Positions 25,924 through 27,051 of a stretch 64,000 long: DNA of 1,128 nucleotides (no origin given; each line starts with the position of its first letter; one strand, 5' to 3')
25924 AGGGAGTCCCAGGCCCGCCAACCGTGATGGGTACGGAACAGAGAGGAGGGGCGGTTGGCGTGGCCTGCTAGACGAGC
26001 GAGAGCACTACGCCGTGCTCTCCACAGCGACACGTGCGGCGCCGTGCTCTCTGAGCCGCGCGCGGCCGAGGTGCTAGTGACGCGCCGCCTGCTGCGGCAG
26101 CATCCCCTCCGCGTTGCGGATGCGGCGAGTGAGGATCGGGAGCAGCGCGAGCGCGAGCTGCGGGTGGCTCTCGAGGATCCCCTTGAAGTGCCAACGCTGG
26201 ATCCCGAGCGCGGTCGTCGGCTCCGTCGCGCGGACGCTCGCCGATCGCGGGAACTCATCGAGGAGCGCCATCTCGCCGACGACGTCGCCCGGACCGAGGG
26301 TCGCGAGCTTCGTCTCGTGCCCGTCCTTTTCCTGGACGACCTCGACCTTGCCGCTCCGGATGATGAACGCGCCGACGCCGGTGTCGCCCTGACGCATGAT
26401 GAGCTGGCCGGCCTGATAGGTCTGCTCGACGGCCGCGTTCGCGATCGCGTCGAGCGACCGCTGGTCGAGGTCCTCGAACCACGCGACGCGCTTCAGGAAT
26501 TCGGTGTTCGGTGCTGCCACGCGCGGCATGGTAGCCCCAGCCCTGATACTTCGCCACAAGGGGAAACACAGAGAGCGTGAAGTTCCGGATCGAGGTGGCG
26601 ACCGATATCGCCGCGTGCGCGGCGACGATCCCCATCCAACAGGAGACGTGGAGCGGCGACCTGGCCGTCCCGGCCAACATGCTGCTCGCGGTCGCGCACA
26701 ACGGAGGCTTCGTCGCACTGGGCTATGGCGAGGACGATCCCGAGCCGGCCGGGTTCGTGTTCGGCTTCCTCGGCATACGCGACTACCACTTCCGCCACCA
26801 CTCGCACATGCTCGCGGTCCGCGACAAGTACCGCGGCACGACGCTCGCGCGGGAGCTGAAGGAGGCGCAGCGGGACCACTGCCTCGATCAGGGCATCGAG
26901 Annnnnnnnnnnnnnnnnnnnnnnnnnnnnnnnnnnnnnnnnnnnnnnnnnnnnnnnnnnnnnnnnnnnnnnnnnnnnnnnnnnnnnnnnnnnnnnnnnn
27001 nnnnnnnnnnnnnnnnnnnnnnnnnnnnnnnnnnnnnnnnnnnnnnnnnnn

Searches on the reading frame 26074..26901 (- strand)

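Call 92: search_protein_families(library=ncbifam, proteins=[window:26074-26901:-], max_evalue=0.001)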
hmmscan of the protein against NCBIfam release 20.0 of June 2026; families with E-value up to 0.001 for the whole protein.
window:26074-26901:- (275 aa): 5 families
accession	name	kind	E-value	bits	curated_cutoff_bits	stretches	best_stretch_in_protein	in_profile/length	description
NF058543.1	ActPatMycb56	equivalog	5.7e-17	61.5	460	1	141-260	3-121/317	acetyltransferase Pat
NF041163.2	encap_f2b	equivalog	2.4e-12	46.7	400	1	135-253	72-193/450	family 2B encapsulin nanocompartment shell protein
NF008732.0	PRK11753.1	equivalog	5.7e-12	45.5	266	1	147-265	13-133/214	cAMP-activated global transcriptional regulator CRP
TIGR03896.1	cyc_nuc_ocin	subfamily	3.8e-09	36.4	161.05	1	126-250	129-255/317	bacteriocin-type transport-associated protein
NF006901.0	PRK09392.1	equivalog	1.5e-08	34.3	211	1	132-262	5-135/236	transcriptional activator FtrB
